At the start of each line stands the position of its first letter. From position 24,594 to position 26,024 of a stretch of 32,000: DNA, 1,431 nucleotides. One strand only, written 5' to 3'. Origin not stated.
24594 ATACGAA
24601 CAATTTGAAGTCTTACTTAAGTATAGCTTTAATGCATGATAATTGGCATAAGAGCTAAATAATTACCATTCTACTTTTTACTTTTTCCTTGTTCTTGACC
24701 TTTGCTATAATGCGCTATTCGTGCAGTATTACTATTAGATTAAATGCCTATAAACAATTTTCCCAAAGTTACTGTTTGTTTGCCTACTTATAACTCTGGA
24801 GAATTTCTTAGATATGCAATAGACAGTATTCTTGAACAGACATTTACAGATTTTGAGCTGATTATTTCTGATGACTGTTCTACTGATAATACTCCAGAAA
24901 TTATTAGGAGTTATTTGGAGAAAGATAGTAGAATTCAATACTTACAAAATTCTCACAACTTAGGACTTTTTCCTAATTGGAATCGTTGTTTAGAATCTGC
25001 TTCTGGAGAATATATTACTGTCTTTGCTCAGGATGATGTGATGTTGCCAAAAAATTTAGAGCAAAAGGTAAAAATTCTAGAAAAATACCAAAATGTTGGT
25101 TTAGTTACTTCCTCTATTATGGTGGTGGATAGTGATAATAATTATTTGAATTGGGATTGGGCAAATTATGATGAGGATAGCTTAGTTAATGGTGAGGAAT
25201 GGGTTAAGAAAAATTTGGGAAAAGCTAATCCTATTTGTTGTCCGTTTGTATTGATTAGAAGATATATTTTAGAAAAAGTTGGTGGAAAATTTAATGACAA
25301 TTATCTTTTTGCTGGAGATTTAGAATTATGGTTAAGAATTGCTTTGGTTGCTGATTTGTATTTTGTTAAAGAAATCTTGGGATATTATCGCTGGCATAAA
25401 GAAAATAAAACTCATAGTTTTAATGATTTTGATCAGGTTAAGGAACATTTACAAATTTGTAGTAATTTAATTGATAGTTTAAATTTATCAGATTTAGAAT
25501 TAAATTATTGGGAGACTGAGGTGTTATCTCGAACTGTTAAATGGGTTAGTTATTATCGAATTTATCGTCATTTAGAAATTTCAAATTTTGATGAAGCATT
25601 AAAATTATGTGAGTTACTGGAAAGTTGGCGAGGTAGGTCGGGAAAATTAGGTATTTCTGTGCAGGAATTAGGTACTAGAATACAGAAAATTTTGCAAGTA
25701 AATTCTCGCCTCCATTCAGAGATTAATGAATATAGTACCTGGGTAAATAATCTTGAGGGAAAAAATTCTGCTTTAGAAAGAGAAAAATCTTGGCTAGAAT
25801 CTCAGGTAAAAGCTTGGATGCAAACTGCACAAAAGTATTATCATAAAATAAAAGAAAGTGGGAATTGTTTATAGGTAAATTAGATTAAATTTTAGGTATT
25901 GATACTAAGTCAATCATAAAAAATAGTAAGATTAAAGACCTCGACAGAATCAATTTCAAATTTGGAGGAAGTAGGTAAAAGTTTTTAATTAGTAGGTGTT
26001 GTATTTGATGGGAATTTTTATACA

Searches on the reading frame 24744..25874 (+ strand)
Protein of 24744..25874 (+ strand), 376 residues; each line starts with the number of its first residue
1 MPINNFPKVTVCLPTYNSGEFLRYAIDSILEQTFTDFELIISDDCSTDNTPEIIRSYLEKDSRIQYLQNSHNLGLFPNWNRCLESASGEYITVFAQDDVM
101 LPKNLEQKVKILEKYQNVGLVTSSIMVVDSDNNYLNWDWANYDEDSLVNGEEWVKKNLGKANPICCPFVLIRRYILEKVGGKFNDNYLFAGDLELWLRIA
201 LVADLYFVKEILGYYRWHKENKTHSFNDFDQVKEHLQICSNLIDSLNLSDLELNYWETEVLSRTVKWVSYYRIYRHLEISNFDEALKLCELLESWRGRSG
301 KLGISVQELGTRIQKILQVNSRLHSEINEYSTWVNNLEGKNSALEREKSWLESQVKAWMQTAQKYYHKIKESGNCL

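Call 12: search_protein_families(library=pfam, proteins=[window:24744-25874:+], max_evalue=0.001)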
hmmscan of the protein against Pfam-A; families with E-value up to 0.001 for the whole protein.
window:24744-25874:+ (376 aa): 3 families
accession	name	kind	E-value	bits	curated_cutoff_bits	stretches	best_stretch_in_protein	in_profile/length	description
PF00535.33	Glycos_transf_2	-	2.8e-32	112.4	23.3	1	10-179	1-167/168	Glycosyl transferase family 2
PF10111.15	Glyco_tranf_2_2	-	8.7e-11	42.2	27.3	1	11-204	2-204/276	Glycosyltransferase like family 2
PF13641.12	Glyco_tranf_2_3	-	3.5e-10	40.7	27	1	7-200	1-195/230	Glycosyltransferase like family 2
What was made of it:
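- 24744..25874 (+): GT2 glycosyltransferase (376 aa), flanked by two identical IS copies; a possible partner transferase. PF00535 E=2.8e-32 (call 12).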
